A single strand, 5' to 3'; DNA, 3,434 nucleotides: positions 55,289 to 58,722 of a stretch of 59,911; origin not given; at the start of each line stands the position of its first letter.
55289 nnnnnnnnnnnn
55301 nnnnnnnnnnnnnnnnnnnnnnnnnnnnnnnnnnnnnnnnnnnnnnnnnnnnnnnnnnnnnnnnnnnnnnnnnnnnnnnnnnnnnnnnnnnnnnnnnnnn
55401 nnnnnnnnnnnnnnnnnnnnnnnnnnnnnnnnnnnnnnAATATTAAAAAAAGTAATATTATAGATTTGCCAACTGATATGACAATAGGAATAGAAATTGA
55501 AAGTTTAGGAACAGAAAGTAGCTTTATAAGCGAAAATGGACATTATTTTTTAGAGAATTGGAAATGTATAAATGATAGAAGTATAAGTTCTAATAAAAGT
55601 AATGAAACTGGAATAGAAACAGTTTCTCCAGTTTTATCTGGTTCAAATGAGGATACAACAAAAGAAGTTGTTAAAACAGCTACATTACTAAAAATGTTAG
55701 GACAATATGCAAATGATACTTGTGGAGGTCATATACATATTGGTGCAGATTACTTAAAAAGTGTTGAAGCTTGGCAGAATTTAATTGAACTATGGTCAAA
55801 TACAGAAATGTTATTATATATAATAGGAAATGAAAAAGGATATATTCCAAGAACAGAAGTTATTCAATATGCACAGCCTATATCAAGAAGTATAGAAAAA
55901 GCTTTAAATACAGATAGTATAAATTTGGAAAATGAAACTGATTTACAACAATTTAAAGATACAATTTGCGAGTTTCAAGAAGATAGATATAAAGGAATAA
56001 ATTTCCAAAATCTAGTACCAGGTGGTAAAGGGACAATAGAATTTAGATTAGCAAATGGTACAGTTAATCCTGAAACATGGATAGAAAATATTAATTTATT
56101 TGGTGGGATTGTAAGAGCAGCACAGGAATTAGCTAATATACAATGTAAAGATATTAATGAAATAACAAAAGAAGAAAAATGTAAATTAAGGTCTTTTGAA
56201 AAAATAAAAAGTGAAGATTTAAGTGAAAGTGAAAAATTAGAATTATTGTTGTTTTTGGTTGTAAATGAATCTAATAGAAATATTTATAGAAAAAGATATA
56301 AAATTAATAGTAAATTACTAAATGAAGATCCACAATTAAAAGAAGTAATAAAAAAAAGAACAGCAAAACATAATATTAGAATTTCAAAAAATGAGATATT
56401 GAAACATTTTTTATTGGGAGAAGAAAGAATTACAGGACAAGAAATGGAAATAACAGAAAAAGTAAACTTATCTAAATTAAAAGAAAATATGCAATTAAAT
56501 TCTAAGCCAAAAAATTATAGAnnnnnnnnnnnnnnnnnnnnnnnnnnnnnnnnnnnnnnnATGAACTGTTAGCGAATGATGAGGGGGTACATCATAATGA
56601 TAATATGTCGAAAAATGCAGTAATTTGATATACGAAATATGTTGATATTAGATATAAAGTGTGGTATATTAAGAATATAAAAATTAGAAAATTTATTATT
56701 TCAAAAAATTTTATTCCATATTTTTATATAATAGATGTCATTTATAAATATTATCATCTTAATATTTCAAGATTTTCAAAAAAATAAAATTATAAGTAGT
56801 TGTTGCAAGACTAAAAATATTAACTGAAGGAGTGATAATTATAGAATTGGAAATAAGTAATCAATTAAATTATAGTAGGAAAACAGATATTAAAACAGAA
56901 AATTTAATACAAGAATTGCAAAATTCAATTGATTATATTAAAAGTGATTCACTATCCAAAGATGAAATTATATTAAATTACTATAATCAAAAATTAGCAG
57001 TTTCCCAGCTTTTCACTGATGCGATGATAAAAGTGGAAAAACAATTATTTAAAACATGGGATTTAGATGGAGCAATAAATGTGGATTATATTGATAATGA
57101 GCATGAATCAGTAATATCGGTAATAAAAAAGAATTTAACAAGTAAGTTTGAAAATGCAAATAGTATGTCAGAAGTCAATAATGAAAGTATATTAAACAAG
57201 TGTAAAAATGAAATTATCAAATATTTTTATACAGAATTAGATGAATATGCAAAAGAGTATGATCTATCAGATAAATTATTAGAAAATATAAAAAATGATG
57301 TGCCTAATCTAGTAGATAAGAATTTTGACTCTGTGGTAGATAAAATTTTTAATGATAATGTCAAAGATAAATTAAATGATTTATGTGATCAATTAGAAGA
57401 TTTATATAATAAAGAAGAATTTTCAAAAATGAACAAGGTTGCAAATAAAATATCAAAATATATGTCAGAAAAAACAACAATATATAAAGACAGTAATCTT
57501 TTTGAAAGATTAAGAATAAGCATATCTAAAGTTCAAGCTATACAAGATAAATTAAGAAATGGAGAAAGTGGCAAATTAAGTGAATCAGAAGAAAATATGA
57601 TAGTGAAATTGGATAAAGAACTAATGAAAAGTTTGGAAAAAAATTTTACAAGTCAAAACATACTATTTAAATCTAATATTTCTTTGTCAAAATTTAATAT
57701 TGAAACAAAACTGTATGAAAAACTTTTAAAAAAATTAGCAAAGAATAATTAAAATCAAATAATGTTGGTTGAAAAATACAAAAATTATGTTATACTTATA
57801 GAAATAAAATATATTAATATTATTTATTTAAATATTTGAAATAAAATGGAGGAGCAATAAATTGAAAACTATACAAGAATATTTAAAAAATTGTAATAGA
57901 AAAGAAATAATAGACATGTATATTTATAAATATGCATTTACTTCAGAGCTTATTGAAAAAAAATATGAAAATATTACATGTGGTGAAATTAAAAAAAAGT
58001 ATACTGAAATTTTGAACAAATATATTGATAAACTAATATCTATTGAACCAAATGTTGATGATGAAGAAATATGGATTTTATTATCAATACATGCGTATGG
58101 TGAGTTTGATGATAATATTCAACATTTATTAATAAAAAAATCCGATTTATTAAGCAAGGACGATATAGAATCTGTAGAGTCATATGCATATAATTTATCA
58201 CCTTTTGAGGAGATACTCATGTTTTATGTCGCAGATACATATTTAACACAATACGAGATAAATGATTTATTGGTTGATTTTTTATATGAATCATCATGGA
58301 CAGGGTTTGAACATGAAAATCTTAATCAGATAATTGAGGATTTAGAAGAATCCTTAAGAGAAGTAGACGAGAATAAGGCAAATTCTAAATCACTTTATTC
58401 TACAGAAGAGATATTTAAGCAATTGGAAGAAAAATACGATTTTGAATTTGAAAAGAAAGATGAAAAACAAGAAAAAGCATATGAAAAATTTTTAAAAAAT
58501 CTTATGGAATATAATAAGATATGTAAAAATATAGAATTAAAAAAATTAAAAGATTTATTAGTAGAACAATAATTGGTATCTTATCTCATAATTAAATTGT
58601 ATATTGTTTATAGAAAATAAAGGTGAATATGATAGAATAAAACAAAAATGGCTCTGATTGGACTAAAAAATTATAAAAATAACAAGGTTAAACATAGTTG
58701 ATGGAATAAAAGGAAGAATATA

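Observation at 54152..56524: Large protein fusing ~11 tandem 30-aa helical repeats to an amidoligase (GS-like) domain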

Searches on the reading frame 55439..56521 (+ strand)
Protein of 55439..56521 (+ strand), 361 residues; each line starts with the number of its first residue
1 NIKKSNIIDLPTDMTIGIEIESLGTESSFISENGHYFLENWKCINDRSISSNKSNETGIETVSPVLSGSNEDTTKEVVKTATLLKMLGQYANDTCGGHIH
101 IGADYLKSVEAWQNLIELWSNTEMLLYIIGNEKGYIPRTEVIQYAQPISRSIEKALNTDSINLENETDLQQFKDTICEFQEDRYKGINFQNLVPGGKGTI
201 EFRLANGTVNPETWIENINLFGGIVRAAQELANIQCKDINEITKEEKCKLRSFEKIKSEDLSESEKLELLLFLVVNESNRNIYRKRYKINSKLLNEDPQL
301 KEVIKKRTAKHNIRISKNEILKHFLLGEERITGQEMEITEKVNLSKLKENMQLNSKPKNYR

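Call 21: find_related_loci(query=A1, collection=genome_contigs, flank=8000)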
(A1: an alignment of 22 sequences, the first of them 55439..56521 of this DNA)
Query A1 (361 aa) in genome_contigs; peptide patterns used: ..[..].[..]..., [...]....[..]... (x = any residue, [..] = any of these).
169 stretches matched a pattern; 114 encode a relative of the query (tblastn E <= 1e-3); the best 80 are kept; 78 distinct loci.
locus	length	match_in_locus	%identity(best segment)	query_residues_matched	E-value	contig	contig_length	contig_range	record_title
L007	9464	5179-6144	54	8-330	6e-112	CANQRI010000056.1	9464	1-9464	MAG: uncultured Clostridia bacterium isolate Lapin-008__bin42 genome assembly, contig: Lapin-008__NODE_7225_length_9464_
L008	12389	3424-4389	54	8-330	4e-111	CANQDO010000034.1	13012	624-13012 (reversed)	MAG: uncultured Clostridia bacterium isolate Lapin-007__bin5 genome assembly, contig: Lapin-007__NODE_1852_length_13012_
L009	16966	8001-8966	56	8-330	2e-108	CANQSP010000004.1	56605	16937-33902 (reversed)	MAG: uncultured Clostridia bacterium isolate Lapin-032__bin74 genome assembly, contig: Lapin-032__NODE_960_length_56605_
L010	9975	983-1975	52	8-336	6e-102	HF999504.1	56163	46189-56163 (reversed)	Clostridium sp. CAG:571 genomic scaffold, scf6, whole genome shotgun sequence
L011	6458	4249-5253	47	8-342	2e-90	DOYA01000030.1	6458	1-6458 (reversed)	MAG TPA_asm: Clostridiales bacterium isolate UBA9784 contig_6479, whole genome shotgun sequence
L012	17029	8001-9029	46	8-353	3e-89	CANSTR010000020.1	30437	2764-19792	MAG TPA_asm: uncultured Clostridia bacterium isolate SRR15730559_bin.57_metawrap_v1.3_MAG genome assembly, contig: NODE.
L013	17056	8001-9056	45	4-356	1e-87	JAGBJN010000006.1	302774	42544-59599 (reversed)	MAG: Clostridia bacterium isolate RGIG9176 Water_deer_Reticulum-5__c215, whole genome shotgun sequence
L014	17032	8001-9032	45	1-352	4e-87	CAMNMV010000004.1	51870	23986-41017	MAG: uncultured Clostridium sp. isolate SRR873597_bin.111_metaWRAP_v1.3_MAG genome assembly, contig: NODE.1054_length_51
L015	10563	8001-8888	48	58-352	6e-85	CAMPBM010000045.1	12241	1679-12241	MAG: uncultured Lachnospiraceae bacterium isolate SRR873610_bin.4_metaWRAP_v1.3_MAG genome assembly, contig: NODE_11504_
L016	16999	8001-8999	43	4-337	5e-83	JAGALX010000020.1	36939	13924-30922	MAG: Clostridia bacterium isolate RGIG8562 Water_deer_Cecum-3__c199081, whole genome shotgun sequence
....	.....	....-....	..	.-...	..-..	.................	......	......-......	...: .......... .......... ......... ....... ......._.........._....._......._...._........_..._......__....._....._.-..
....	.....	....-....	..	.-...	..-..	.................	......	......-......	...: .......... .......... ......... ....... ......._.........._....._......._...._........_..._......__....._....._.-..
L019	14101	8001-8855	46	8-294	2e-73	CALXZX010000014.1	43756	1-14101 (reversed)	MAG: uncultured Clostridia bacterium isolate BRZ_PC__bin97 genome assembly, contig: BRZ_PC__NODE_1127_length_43756_cov_1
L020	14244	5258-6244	40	8-349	4e-73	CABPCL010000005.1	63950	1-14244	MAG: uncultured Clostridium sp. isolate MGYG-HGUT-04260 genome assembly, contig: GUT_GENOME261530_5, whole genome shotgu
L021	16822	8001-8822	46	7-287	3e-72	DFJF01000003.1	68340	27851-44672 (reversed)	MAG TPA_asm: Clostridiales bacterium UBA3678 UBA3678_contig_10196, whole genome shotgun sequence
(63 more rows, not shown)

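Call 27: predict_structure(alignment_id=A1)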
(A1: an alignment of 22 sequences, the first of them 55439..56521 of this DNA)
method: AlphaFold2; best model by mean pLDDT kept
length: 361 residues; sequences in the alignment: 22
mean_pLDDT: 89.2   pTM: 0.85
mean pLDDT of the five models: 89.2, 88.6, 88.6, 86.9, 86.4
residues with pLDDT >= 90: 278; 70-90: 42; 50-70: 31; < 50: 10
segments of 3 or more residues with pLDDT < 50: 328-331
pLDDT, mean of each block of 10 residues (from residue 1): 73 97 96 94 94 94 95 96 97 96 96 97 97 94 93 88 82 90 93 93 95 97 98 92 94 92 97 96 98 97 94 74 49 54 71 59 45
secondary structure, 60 per line:
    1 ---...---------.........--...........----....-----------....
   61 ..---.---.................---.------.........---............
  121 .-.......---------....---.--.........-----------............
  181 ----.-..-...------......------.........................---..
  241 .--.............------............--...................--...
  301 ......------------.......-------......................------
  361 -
elements in order: E16-24 H27-37 E42-45 E57-62 H70-86 E97-102 H109-121 H123-129 H139-142 H149-157 H169-180 E199-204 H211-235 H244-256 H263-274 H277-295 H298-306 H319-325 H333-354

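Call 30: fold_search(model_id=the predicted structure, library=pdb)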
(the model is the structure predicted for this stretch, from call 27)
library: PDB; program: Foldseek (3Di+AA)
matches with E <= 10: 577; with E <= 0.001: 2
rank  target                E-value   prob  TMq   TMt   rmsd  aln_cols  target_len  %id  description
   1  1r8g_A                3.7e-04  1.00  0.43  0.44  10.3       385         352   11  Structure and function of YbdK (released 2004-08-17)
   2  1tt4_A                6.3e-04  1.00  0.39  0.40  11.9       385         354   11  Structure of NP459575, a predicted glutathione synthase from Salmonella typhimurium (released 2004-08-17)
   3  8fbp_H                9.2e-03  0.97  0.37  0.33   7.7       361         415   12  Glutamine synthetase from Pseudomonas aeruginosa, filament double-unit in compressed conformation (released 2024-02-14)
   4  1v4g_C                1.6e-02  0.85  0.33  0.25  22.7       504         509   10  Crystal Structure of gamma-Glutamylcysteine Synthetase from Escherichia coli B (released 2004-10-05)
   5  8ooz_I                2.0e-02  0.77  0.33  0.29  12.0       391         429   12  Glutamine synthetase from Methermicoccus shengliensis in complex with MgATP at 2.7 A resolution (released 2024-01-24)
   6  8ooz_D                2.1e-02  0.80  0.33  0.29  11.9       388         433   12  Glutamine synthetase from Methermicoccus shengliensis in complex with MgATP at 2.7 A resolution (released 2024-01-24)
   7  8ooz_C                2.6e-02  0.80  0.34  0.30  11.7       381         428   12  Glutamine synthetase from Methermicoccus shengliensis in complex with MgATP at 2.7 A resolution (released 2024-01-24)
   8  8ooz_B                2.8e-02  0.75  0.33  0.29  11.9       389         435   12  Glutamine synthetase from Methermicoccus shengliensis in complex with MgATP at 2.7 A resolution (released 2024-01-24)
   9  7tdp_B                3.2e-02  0.91  0.38  0.32  10.9       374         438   11  Structure of Paenibacillus polymyxa GS bound to Met-Sox-P-ADP (Transition state complex) to 1.98 Angstom (released 2022-06-29)
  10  8ooz_H                3.2e-02  0.75  0.32  0.29  12.0       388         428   13  Glutamine synthetase from Methermicoccus shengliensis in complex with MgATP at 2.7 A resolution (released 2024-01-24)
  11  2gwc_B                3.2e-02  0.66  0.31  0.27  12.5       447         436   11  Crystal structure of plant glutamate cysteine ligase in complex with a transition state analogue (released 2006-06-20)
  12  8oow_H                3.4e-02  0.84  0.36  0.32  11.2       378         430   13  Glutamine synthetase from Methermicoccus shengliensis at a resolution of 2.64 A (released 2024-01-24)
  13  8tge_A                4.4e-02  0.77  0.35  0.30  10.8       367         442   11  Crystal structure of the Methanosarcina mazei glutamine synthetase in complex with GlnK1 (released 2023-11-15)
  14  2gwc_F                4.4e-02  0.28  0.23  0.20  16.5       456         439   11  Crystal structure of plant glutamate cysteine ligase in complex with a transition state analogue (released 2006-06-20)
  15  2gwc_A                5.2e-02  0.54  0.30  0.26  12.8       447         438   11  Crystal structure of plant glutamate cysteine ligase in complex with a transition state analogue (released 2006-06-20)
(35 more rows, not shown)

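Call 41: find_related_loci(query=A1, collection=viral_contigs, flank=8000)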
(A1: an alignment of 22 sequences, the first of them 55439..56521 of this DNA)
Query A1 (361 aa) in viral_contigs; peptide patterns used: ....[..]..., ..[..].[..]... (x = any residue, [..] = any of these).
81 stretches matched a pattern; 11 encode a relative of the query (tblastn E <= 1e-3); 11 distinct loci.
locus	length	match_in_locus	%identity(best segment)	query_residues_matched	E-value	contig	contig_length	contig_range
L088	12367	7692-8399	27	14-229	1e-11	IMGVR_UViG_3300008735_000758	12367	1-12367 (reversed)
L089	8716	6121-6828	27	14-229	2e-11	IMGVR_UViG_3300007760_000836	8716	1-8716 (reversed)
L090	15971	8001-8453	28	35-210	1e-9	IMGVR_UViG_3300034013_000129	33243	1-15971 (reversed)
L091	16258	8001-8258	34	14-102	1e-8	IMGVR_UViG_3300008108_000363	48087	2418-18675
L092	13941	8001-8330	27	9-116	7e-7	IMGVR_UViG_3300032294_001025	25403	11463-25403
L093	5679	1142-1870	25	1-257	3e-6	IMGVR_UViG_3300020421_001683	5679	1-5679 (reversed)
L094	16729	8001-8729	25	1-257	3e-6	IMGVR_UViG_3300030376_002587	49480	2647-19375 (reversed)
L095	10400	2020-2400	25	183-307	1e-5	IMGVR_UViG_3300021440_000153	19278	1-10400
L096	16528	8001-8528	24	13-210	3e-5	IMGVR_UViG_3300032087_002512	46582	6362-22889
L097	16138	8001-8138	44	55-102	6e-5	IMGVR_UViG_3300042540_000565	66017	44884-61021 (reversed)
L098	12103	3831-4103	26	8-103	1e-4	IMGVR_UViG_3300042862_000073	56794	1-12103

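Call 65: fold_search(model_id=the predicted structure, library=viral)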
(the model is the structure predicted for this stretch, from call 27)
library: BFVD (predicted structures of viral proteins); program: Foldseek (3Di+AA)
matches with E <= 10: 464; with E <= 0.001: 54
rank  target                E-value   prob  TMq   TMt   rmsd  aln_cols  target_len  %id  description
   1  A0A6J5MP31            2.4e-11  1.00  0.54  0.52   7.0       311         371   19  Amidoligase enzyme [uncultured Caudovirales phage]
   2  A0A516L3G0            8.8e-11  1.00  0.58  0.62   5.9       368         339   17  (no name in the UniProt tables at hand)
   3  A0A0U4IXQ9            1.3e-10  1.00  0.50  0.53   6.9       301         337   16  Amidoligase [Arthrobacter phage Salgado]
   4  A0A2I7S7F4            3.3e-10  1.00  0.48  0.51   8.2       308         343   19  (no name in the UniProt tables at hand)
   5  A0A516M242            3.3e-09  1.00  0.51  0.55  13.2       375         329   15  (no name in the UniProt tables at hand)
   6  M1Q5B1                4.1e-09  1.00  0.43  0.27  12.8       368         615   13  (no name in the UniProt tables at hand)
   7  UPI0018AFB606         4.8e-09  1.00  0.48  0.43  22.9       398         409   16  (no name look-up for this kind of identifier)
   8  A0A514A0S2            7.3e-09  1.00  0.49  0.40   9.5       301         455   18  Putative amidoligase enzyme [Aeromonas phage LAh_9]
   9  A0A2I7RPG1            1.1e-08  1.00  0.47  0.42  24.5       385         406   18  (no name in the UniProt tables at hand)
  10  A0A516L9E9            1.4e-08  1.00  0.45  0.46  15.0       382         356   14  (no name in the UniProt tables at hand)
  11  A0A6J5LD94            3.5e-08  1.00  0.43  0.59   8.8       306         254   16  Amidoligase enzyme [uncultured Caudovirales phage]
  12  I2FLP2                3.7e-08  1.00  0.49  0.45  16.4       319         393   12  Amidoligase [Pseudomonas phage tf]
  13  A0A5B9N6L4            5.3e-08  1.00  0.49  0.63   9.9       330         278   17  (no name in the UniProt tables at hand)
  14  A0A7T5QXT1            7.7e-08  1.00  0.50  0.37   9.4       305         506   17  Uncharacterized protein [Cronobacter phage A24]
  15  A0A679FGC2            1.2e-07  1.00  0.49  0.35   7.5       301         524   16  Amidoligase enzyme [Cronobacter phage vB_CsaP_009]
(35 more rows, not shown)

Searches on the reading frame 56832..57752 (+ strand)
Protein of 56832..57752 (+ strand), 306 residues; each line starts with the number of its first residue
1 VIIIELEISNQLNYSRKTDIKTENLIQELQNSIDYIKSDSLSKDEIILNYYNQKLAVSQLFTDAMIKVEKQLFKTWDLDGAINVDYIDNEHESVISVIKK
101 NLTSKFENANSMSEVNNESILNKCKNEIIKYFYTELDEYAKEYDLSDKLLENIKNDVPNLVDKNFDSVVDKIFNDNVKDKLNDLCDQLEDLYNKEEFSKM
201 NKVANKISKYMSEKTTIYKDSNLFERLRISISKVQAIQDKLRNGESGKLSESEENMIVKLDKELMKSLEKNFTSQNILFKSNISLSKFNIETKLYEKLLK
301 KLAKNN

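Call 3: search_protein_families(library=pfam, proteins=[window:56832-57752:+], max_evalue=1)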
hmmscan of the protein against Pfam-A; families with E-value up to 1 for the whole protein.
window:56832-57752:+ (306 aa): 5 families
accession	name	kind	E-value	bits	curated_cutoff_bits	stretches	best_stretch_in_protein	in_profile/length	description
PF05884.17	ZYG-11_interact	-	0.14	12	25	1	127-200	28-98/295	Interactor of ZYG-11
PF25655.1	Phi6_P8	-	0.18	12.3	27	1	114-192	26-104/143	Phi6 bacteriophage P8 capsid protein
PF01221.23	Dynein_light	-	0.28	12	29.1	0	115-174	4-61/86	Dynein light chain type 1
PF17376.7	DUF5398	-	0.44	11.4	28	0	167-202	27-62/80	Family of unknown function (DUF5398)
PF08776.16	VASP_tetra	-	0.48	10.4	25.8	1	112-136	12-34/36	VASP tetramerisation domain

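Call 8: search_protein_families(library=ncbifam, proteins=[window:56832-57752:+], max_evalue=1)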
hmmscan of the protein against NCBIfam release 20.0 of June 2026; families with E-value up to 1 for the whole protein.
window:56832-57752:+ (306 aa): 2 families
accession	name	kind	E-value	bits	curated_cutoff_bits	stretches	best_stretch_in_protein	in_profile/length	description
TIGR02481.1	hemeryth_dom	domain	0.045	13.8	51.75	1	75-141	1-63/126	hemerythrin domain-containing protein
NF006686.0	PRK09231.1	equivalog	0.11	11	854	1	171-243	420-489/598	fumarate reductase (quinol) flavoprotein subunit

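Call 9: search_protein_families(library=padloc, proteins=[window:56832-57752:+], max_evalue=1)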
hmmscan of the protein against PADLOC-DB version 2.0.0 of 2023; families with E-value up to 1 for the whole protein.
window:56832-57752:+ (306 aa): 0 families

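Call 48: search_protein_families(library=phrogs, proteins=[window:56832-57752:+], max_evalue=0.1)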
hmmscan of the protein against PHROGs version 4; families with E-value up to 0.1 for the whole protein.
window:56832-57752:+ (306 aa): 2 families
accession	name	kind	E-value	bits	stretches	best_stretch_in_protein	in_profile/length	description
phrog_14136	-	unknown function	0.07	14.5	0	112-175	1-57/60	-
phrog_27361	-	unknown function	0.09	13.9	0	113-191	34-109/149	-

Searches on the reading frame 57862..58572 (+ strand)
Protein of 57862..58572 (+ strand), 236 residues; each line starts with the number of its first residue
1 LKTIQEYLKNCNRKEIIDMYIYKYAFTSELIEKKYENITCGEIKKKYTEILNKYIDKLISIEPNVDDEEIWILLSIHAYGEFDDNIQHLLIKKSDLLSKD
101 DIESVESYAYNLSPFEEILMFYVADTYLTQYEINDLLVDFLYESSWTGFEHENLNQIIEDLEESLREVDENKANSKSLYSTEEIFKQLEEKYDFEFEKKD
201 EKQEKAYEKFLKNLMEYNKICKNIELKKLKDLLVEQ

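Call 3: search_protein_families(library=pfam, proteins=[window:57862-58572:+], max_evalue=1)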
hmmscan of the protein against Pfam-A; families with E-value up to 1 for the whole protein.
window:57862-58572:+ (236 aa): 6 families
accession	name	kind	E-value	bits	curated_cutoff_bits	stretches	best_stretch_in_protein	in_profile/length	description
PF20194.3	DUF6557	-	3.2e-07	31.4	27.8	1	31-167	13-144/144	Family of unknown function (DUF6557)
PF16344.10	FecR_C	-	0.013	16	24.4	1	182-203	10-32/70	FecR, C-terminal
PF17109.10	Goodbye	-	0.046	14.6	24.8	1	173-214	18-61/120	fungal STAND N-terminal Goodbye domain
PF16421.10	E2F_CC-MB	-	0.26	11.9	33.9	1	151-190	12-51/96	E2F transcription factor CC-MB domain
PF08650.15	DASH_Dad4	-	0.35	11.3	29.8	1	152-204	21-70/71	DASH complex subunit Dad4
PF05192.23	MutS_III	-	0.38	11.5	34.1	1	144-213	65-129/194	MutS domain III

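Call 8: search_protein_families(library=ncbifam, proteins=[window:57862-58572:+], max_evalue=1)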
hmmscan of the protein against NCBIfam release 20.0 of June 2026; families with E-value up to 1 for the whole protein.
window:57862-58572:+ (236 aa): 2 families
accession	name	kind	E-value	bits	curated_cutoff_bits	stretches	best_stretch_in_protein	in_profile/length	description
TIGR01069.2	mutS2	equivalog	0.12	10.6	400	1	148-224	512-589/790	endonuclease MutS2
NF047982.1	T4SS_WalE1_fam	subfamily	0.76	8.7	90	0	155-234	178-261/486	actin-bundling T4SS effector WalE1 family protein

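Call 9: search_protein_families(library=padloc, proteins=[window:57862-58572:+], max_evalue=1)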
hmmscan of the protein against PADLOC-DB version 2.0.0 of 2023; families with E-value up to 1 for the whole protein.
window:57862-58572:+ (236 aa): 1 family
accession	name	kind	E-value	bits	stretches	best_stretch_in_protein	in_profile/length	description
PDLC01613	Csm3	-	0.025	13.5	1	52-217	59-164/177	"CAS-III-A,CAS-III-D; effector_G7"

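Call 48: search_protein_families(library=phrogs, proteins=[window:57862-58572:+], max_evalue=0.1)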
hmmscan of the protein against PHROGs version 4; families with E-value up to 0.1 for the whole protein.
window:57862-58572:+ (236 aa): 3 families
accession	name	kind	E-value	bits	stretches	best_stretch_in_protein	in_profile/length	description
phrog_620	-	DNA, RNA and nucleotide metabolism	0.0012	19.9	1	126-230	105-215/217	ParB-like partition protein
phrog_6860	-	unknown function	0.039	15.2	0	101-155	39-93/104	-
phrog_26195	-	unknown function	0.051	14.9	0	44-75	46-77/114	-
